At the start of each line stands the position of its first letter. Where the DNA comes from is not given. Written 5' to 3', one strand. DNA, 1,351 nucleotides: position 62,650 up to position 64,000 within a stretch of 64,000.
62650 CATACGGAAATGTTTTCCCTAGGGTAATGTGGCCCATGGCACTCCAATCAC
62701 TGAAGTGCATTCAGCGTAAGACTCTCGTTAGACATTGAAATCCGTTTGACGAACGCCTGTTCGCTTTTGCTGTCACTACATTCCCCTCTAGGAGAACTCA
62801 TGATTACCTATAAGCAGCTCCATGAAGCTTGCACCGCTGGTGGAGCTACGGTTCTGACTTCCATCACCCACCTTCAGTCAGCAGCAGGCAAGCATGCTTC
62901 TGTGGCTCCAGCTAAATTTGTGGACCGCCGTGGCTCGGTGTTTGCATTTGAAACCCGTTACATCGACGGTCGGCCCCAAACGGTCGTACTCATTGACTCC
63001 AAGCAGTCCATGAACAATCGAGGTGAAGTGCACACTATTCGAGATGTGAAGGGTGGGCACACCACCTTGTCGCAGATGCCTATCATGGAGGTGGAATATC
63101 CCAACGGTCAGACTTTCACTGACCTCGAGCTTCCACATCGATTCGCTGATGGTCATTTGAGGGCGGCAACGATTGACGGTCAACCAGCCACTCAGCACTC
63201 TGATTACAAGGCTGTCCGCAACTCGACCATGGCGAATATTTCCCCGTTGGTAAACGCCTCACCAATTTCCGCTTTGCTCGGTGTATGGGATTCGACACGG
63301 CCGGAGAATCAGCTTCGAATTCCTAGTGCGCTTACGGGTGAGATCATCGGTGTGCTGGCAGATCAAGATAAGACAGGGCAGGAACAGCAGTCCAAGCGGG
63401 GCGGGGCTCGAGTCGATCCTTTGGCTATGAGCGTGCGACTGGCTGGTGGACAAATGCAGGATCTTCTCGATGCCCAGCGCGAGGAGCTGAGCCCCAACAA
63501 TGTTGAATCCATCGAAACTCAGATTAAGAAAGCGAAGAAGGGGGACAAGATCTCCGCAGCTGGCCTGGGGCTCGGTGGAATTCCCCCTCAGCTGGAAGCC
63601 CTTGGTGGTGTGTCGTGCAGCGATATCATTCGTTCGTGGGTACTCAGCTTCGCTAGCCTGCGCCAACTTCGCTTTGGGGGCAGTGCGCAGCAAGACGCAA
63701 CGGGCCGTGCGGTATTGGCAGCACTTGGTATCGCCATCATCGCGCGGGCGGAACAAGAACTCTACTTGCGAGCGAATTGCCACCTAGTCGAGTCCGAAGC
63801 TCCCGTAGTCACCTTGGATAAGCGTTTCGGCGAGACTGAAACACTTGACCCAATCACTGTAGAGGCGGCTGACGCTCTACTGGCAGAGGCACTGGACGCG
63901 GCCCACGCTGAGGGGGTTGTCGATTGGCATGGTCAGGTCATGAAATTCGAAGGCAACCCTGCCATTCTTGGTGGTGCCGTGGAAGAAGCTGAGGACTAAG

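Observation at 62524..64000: Cas7-like (type I-G/I-U Csb1-family) gene at the window edge: probable start of a CRISPR-Cas or defence island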

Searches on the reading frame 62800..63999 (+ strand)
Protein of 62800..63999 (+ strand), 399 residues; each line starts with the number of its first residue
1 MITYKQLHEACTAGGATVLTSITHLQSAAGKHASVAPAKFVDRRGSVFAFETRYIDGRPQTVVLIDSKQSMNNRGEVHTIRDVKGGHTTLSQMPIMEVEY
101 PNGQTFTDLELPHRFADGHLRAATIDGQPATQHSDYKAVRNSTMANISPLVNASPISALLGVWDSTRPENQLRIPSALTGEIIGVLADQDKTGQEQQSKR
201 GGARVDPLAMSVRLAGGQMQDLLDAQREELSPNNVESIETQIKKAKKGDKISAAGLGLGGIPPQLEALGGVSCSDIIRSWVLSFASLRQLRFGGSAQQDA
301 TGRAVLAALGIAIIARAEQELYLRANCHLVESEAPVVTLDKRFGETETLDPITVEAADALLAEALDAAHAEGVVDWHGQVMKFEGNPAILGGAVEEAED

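Call 4: search_protein_families(library=pfam, proteins=[window:62800-63996:+], max_evalue=1)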
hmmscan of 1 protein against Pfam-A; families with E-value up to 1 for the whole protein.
window:62800-63996:+ (399 aa): 2 families
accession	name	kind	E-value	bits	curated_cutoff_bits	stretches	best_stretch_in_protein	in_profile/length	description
PF09617.15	Cas_GSU0053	-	2.6e-31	109.3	25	1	23-187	5-166/168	CRISPR-associated protein GSU0053 (Cas_GSU0053)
PF10143.14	PhosphMutase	-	0.036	14.4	21.5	1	292-348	28-82/170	2,3-bisphosphoglycerate-independent phosphoglycerate mutase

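Call 5: search_protein_families(library=ncbifam, proteins=[window:62800-63996:+], max_evalue=1)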
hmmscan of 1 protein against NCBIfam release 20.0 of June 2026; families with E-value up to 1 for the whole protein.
window:62800-63996:+ (399 aa): 4 families
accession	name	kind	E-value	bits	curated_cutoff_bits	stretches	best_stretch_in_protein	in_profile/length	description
TIGR02570.1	cas7_GSU0053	equivalog_domain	2e-13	50.6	38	1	25-184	9-168/178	type I-G CRISPR-associated RAMP protein Csb1/Cas7g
TIGR00306.2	apgM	subfamily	0.0081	15.2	320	1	292-349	63-118/403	2,3-bisphosphoglycerate-independent phosphoglycerate mutase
NF012159.0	polymyxin_MCR2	exception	0.055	12.2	1200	1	124-166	333-375/538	MCR-2 family phosphoethanolamine--lipid A transferase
NF033670.1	polymyxin_MCR6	exception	0.28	9.9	1235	1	124-165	333-374/538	MCR-6 family phosphoethanolamine--lipid A transferase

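Call 6: search_protein_families(library=padloc, proteins=[window:62800-63996:+], max_evalue=1)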
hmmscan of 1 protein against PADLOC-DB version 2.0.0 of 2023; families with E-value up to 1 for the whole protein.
window:62800-63996:+ (399 aa): 4 families
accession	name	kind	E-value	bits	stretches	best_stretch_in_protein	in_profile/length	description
PDLC01630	Cas7g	-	1e-26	91.8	1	22-187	4-151/153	CAS-I-U; effector_G7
PDLC01351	Cas7g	-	3e-18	64.5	1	25-185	9-138/143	CAS-I-U; effector_G7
PDLC00994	Cas7g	-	5.3e-14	50.6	1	25-184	9-168/178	"CRISPR-associated protein GSU0053/csb1, Dpsyc system"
PDLC01291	Cas7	-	1.3e-10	40.1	1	25-184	9-141/151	CAS-I-U; effector_G7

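Call 7: find_encoding_contigs(protein=window:62800-63999:+, flank=10000, max_places=6)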
Protein window:62800-63999:+ (399 aa): 21 contigs read that carry it; 6 places shown.
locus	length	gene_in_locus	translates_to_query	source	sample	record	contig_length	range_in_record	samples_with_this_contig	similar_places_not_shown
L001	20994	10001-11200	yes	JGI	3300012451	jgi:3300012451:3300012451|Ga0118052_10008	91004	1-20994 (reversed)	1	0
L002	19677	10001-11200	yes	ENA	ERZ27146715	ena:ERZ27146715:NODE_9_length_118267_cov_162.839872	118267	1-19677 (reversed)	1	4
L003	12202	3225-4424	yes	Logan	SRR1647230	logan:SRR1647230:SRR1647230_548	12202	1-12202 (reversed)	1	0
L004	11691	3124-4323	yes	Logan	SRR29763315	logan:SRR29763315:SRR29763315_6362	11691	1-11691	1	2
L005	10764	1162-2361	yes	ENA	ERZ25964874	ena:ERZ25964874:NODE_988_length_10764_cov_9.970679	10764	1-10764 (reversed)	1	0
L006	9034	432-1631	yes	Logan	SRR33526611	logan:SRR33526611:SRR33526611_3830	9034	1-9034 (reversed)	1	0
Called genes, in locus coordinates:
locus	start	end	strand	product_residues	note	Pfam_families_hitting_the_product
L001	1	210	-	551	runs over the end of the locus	PF00009:GTP_EFTU, PF01926:MMR_HSR1 (weak), PF22042:EF-G_D2, PF03144:GTP_EFTU_D2 (weak), PF16658:RF3_C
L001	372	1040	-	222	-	PF01195:Pept_tRNA_hydro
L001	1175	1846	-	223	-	PF01386:Ribosomal_L25p, PF14693:Ribosomal_TL5_C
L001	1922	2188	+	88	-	-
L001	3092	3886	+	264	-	PF07992:Pyr_redox_2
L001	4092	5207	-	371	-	PF01594:AI-2E_transport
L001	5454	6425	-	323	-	PF13793:Pribosyltran_N, PF00156:Pribosyltran, PF14681:UPRTase (weak), PF14572:Pribosyl_synth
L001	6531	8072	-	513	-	PF00483:NTP_transferase, PF01128:IspD, PF12804:NTP_transf_3, PF25084:LbH_EIF2B (faint), PF25087:GMPPB_C (faint), PF00132:Hexapep (faint)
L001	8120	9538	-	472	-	PF07690:MFS_1 (weak)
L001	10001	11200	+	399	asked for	PF09617:Cas_GSU0053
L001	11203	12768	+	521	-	-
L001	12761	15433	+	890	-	PF22590:Cas3-like_C_2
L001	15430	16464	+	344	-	-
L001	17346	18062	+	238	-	PF01867:Cas_Cas1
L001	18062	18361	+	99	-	PF09827:CRISPR_Cas2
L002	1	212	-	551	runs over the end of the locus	PF00009:GTP_EFTU, PF01926:MMR_HSR1 (weak), PF22042:EF-G_D2, PF03144:GTP_EFTU_D2 (weak), PF16658:RF3_C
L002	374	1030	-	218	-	PF01195:Pept_tRNA_hydro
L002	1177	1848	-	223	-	PF01386:Ribosomal_L25p, PF14693:Ribosomal_TL5_C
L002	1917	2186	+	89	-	-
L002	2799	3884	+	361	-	PF01266:DAO (faint), PF07992:Pyr_redox_2, PF13738:Pyr_redox_3 (faint)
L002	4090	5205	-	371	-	PF01594:AI-2E_transport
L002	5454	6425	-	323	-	PF13793:Pribosyltran_N, PF00156:Pribosyltran, PF14681:UPRTase (weak), PF14572:Pribosyl_synth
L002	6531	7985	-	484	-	PF00483:NTP_transferase, PF01128:IspD, PF12804:NTP_transf_3, PF25084:LbH_EIF2B (faint), PF25087:GMPPB_C (faint), PF00132:Hexapep (faint)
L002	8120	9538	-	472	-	PF07690:MFS_1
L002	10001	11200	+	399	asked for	PF09617:Cas_GSU0053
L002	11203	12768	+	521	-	-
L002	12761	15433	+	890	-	PF22590:Cas3-like_C_2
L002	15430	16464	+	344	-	-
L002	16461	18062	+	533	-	PF01930:Cas_Cas4, PF12705:PDDEXK_1, PF01867:Cas_Cas1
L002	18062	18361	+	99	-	PF09827:CRISPR_Cas2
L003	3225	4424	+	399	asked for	PF09617:Cas_GSU0053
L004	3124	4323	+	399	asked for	PF09617:Cas_GSU0053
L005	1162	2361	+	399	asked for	PF09617:Cas_GSU0053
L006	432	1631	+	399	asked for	PF09617:Cas_GSU0053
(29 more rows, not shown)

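Call 11: search_protein_families(library=ncbifam, proteins=[L002:11203-12768:+, L002:12761-15433:+, L002:15430-16464:+, L002:16461-18062:+, L002:18062-18361:+], max_evalue=0.01)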
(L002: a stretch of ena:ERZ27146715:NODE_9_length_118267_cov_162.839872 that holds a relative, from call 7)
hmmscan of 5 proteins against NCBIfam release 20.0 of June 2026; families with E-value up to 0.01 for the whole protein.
L002:11203-12768:+ (521 aa): 1 family
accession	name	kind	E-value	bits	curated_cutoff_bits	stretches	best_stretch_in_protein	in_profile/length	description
TIGR02165.1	cas5_6_GSU0054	equivalog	3e-74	251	45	1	5-503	1-491/492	type I-G CRISPR-associated protein Csb2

L002:12761-15433:+ (890 aa): 5 families
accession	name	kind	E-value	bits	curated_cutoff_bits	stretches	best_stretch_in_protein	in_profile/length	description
TIGR02621.3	cas3_GSU0051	exception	1.6e-193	645.9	400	1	15-887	2-854/854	type I-G CRISPR-associated helicase/endonuclease Cas3g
TIGR01587.1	cas3_core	equivalog_domain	8.6e-17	61.3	102.45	1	195-418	125-333/358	CRISPR-associated helicase Cas3'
NF007248.0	PRK09694.1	equivalog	4.7e-08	31.5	569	1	306-406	558-662/878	CRISPR-associated helicase/endonuclease Cas3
TIGR01596.1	cas3_HD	equivalog_domain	1.1e-07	32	43.45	1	707-809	1-88/178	CRISPR-associated endonuclease Cas3''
TIGR03158.1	cas3_cyano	exception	0.0093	15.1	69.1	0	365-403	318-356/357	type I-D CRISPR-associated helicase Cas3'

L002:15430-16464:+ (344 aa): 0 families

L002:16461-18062:+ (533 aa): 12 families
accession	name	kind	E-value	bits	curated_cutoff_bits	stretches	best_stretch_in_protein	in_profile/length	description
NF049935.1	cas4g_cas1g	exception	6e-143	477.2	560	1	9-533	2-546/546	CRISPR-associated endonuclease Cas4g/Cas1g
TIGR04093.1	cas1_CYANO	exception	5.9e-70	235.8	385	1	211-531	6-332/334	type I-D CRISPR-associated endonuclease Cas1d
TIGR00287.1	cas1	equivalog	3.4e-66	223.6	71.7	1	208-527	2-326/327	CRISPR-associated endonuclease Cas1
TIGR03640.1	cas1_DVULG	exception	1.2e-61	208.8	385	1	208-529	6-337/340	type I-C CRISPR-associated endonuclease Cas1c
TIGR03983.1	cas1_MYXAN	equivalog_domain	1.4e-49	168.9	358.05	1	197-516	3-330/347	type I-MYXAN CRISPR-associated endonuclease Cas1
TIGR03641.1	cas1_HMARI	exception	8.7e-29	100.8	304.1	1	231-515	24-306/324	type I-B CRISPR-associated endonuclease Cas1b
TIGR00372.1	cas4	equivalog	3.1e-25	89.1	65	1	10-186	2-180/180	CRISPR-associated protein Cas4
TIGR03639.1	cas1_NMENI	exception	6.3e-24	84.7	120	1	215-451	10-229/278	type II CRISPR-associated endonuclease Cas1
TIGR04329.1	cas1_PREFRAN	exception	2e-20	73.1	300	1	213-508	14-302/317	type V CRISPR-associated endonuclease Cas1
TIGR04328.1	cas4_PREFRAN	exception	2.9e-11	43.7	70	1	16-184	8-175/178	type V CRISPR-associated protein Cas4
TIGR03638.1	cas1_ECOLI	exception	2.6e-06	26.9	215.6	1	313-430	94-209/269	type I-E CRISPR-associated endonuclease Cas1e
TIGR03491.1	TIGR03491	subfamily_domain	6.7e-05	22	97.45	1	69-184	88-204/462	TM0106 family RecB-like putative nuclease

L002:18062-18361:+ (99 aa): 1 family
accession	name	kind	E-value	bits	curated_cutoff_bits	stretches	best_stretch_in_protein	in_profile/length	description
TIGR01573.1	cas2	equivalog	1.3e-12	47.8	24.5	1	7-68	2-67/96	CRISPR-associated endonuclease Cas2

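Call 12: search_protein_families(library=padloc, proteins=[L002:11203-12768:+, L002:12761-15433:+, L002:15430-16464:+, L002:16461-18062:+, L002:18062-18361:+], max_evalue=0.01)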
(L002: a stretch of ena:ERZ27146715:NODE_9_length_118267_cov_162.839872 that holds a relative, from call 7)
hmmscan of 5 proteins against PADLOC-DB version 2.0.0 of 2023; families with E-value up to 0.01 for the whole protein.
L002:11203-12768:+ (521 aa): 7 families
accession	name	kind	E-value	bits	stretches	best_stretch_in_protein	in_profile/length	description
PDLC01776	Cas56g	-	1.5e-153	510.1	1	5-509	2-491/497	-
PDLC00995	Cas56g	-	7.9e-75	251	1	5-503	1-491/492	"CRISPR-associated protein GSU0054/csb2, Dpsyc system"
PDLC01410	Cas56g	-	1e-74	250.6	1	5-506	1-429/431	CAS-I-U; effector_G5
PDLC01777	Cas56g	-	2.4e-32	110.7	1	5-396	1-346/431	-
PDLC01778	Cas56g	-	7.4e-12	43.6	1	25-391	26-361/449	-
PDLC01347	Cas5g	-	2e-11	42.1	1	17-217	2-170/374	CAS-I-U; effector_G5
PDLC01626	Cas56g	-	1.4e-07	29.1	1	7-203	3-179/412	CAS-I-U; effector_G5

L002:12761-15433:+ (890 aa): 29 families (the best 25 are shown)
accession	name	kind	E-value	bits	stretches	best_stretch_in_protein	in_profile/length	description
PDLC01769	Cas3g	-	2.3e-244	811.9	1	10-889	3-835/836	-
PDLC00939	Cas3g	-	2.2e-97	325.1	2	12-417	1-401/864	"CRISPR-associated helicase Cas3, subtype Dpsyc"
PDLC01309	Cas3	-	5.8e-83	277.4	2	14-416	2-343/710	CAS-I-U; effector_G3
PDLC01770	Cas3g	-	7.2e-78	260.8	2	14-592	2-495/733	-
PDLC01761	Cas3b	-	4.8e-22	76.4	2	293-437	433-562/705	-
PDLC01767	Cas3e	-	3.9e-20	69.9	2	294-410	410-522/680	-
PDLC02080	Cas3b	-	2.6e-18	63.8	1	294-449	462-608/709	-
PDLC01252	Cas3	-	5.9e-18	63.4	1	195-416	113-297/324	CAS-I; effector_G3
PDLC01710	Cas3a1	-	8e-18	62.3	1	367-419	505-558/745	Cas3_1_CAS-I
PDLC00938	Cas3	-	2.3e-17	61.3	1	195-418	125-333/358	CRISPR-associated helicase Cas3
PDLC02079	Cas3b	-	3.9e-17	59.7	2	293-444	419-564/691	-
PDLC01762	Cas3b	-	1e-16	58.7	1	299-421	440-552/692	-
PDLC01759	Cas3b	-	2.1e-16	57.8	2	277-416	432-546/711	-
PDLC01765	Cas3c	-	2.8e-16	57.6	2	194-423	292-480/612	-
PDLC01757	Cas3b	-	2.4e-14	50.8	2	309-414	400-501/676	-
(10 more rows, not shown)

L002:15430-16464:+ (344 aa): 1 family
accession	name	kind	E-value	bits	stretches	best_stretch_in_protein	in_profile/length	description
PDLC01374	Cas8g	-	9e-89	296.2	1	7-342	2-327/327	CAS-I-U; effector_UNK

L002:16461-18062:+ (533 aa): 48 families (the best 25 are shown)
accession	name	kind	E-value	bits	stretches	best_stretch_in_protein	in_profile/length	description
PDLC01747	Cas1g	-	1.5e-228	757.6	1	9-533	1-523/523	-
PDLC02067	Cas1b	-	4.9e-73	244.7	1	18-516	7-516/533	-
PDLC01248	Cas1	-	7.4e-72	240.3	1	208-517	3-284/289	"CAS-I,CAS-II,CAS-III,CAS-IV,CAS-V,CAS-VI; acquisition_1"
PDLC01608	Cas1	-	2.2e-71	238.6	1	208-487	1-275/276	"CAS-I,CAS-II,CAS-III,CAS-IV,CAS-V,CAS-VI; acquisition_1"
PDLC02025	Cas1d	-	2.8e-70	235.3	1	207-530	3-313/316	-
PDLC00928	Cas1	-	2.5e-67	225.1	1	207-515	2-308/315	Cas1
PDLC00927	Cas1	-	9e-67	223.6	1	208-527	2-326/327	CRISPR-associated endonuclease Cas1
PDLC01743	Cas1c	-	8.9e-64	213.8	1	207-530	7-334/337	-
PDLC01334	Cas1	-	1.4e-62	209.9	1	208-528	5-333/336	"CAS-I,CAS-II,CAS-III,CAS-IV,CAS-V,CAS-VI; acquisition_1"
PDLC00923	Cas1c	-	3.2e-62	208.8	1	208-529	6-337/340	"CRISPR-associated endonuclease Cas1, subtype I-C/DVULG"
PDLC01449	Cas1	-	2.4e-53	179.2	1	215-522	10-282/285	"CAS-I,CAS-II,CAS-III,CAS-IV,CAS-V,CAS-VI; acquisition_1"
PDLC01249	Cas1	-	5.6e-52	174.7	1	208-458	1-239/246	"CAS-I,CAS-II,CAS-III,CAS-IV,CAS-V,CAS-VI; acquisition_1"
PDLC00922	Cas1a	-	3.7e-50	168.9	1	197-516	3-330/347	"CRISPR-associated endonuclease Cas1, subtype MYXAN"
PDLC01740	Cas1_IIIa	-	3.4e-43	146.7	1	209-526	4-320/331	-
PDLC02063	Cas1_IIIb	-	2e-41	140.2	1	194-515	300-603/617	-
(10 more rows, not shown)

L002:18062-18361:+ (99 aa): 21 families
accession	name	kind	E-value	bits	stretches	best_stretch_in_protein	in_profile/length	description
PDLC01756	Cas2g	-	4.9e-38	127.1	1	4-99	2-96/96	-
PDLC01338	Cas2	-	4.1e-21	73.3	1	9-71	2-61/76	"CAS-I,CAS-II,CAS-III,CAS-IV,CAS-V,CAS-VI; acquisition_2"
PDLC02027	Cas2d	-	2.3e-19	67.6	1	8-72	3-67/89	-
PDLC01649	Cas2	-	3.2e-19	67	1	9-71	4-65/70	"CAS-I,CAS-II,CAS-III,CAS-IV,CAS-V,CAS-VI; acquisition_2"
PDLC01443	Cas2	-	1.3e-18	65.3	1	9-72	4-65/86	"CAS-I,CAS-II,CAS-III,CAS-IV,CAS-V,CAS-VI; acquisition_2"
PDLC00936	Cas2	-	9.8e-18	62.4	1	9-70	2-66/83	Cas2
PDLC02074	Cas2_IIIb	-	1.2e-15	55.4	1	8-71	3-65/86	-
PDLC01251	Cas2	-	1.7e-15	55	1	7-73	2-67/84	"CAS-I,CAS-II,CAS-III,CAS-IV,CAS-V,CAS-VI; acquisition_2"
PDLC01751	Cas2c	-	1e-14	52.8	1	11-98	6-94/95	-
PDLC02078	Cas2b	-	5e-14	50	1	8-71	5-67/94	-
PDLC00935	Cas2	-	3.3e-13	47.8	1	7-68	2-67/96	CRISPR-associated endonuclease Cas2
PDLC01749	Cas2b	-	3.3e-12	44.8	1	9-71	4-65/87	-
PDLC02077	Cas2b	-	6.1e-12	43.9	1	10-67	5-63/96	-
PDLC02076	Cas2b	-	3.2e-10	38.3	1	9-68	4-62/87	-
PDLC01525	Cas2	-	1.4e-09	36.6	1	9-68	4-63/90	"CAS-I,CAS-II,CAS-III,CAS-IV,CAS-V,CAS-VI; acquisition_2"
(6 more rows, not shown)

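Call 13: search_protein_families(library=pfam, proteins=[L002:11203-12768:+, L002:12761-15433:+, L002:15430-16464:+, L002:16461-18062:+, L002:18062-18361:+], max_evalue=0.01)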
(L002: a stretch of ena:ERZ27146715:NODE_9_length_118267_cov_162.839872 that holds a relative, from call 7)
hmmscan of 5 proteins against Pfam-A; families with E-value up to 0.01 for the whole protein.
L002:11203-12768:+ (521 aa): 0 families

L002:12761-15433:+ (890 aa): 1 family
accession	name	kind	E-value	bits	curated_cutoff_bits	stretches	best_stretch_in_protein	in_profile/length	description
PF22590.2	Cas3-like_C_2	-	7.6e-17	62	27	1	310-405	4-103/106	CRISPR-associated nuclease/helicase Cas3, C-terminal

L002:15430-16464:+ (344 aa): 0 families

L002:16461-18062:+ (533 aa): 3 families
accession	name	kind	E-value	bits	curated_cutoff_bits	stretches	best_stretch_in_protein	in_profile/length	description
PF01867.21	Cas_Cas1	-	2.6e-73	247.1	22.3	1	208-487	1-282/283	CRISPR associated protein Cas1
PF01930.23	Cas_Cas4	-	5e-20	72.6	22.7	1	12-185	3-159/160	Domain of unknown function DUF83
PF12705.13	PDDEXK_1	-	1.7e-08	35.2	22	1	56-184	107-246/247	PD-(D/E)XK nuclease superfamily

L002:18062-18361:+ (99 aa): 1 family
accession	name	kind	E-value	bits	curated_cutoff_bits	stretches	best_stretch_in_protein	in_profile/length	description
PF09827.14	CRISPR_Cas2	-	4e-20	72.2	23.8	1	9-71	4-66/74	CRISPR associated protein Cas2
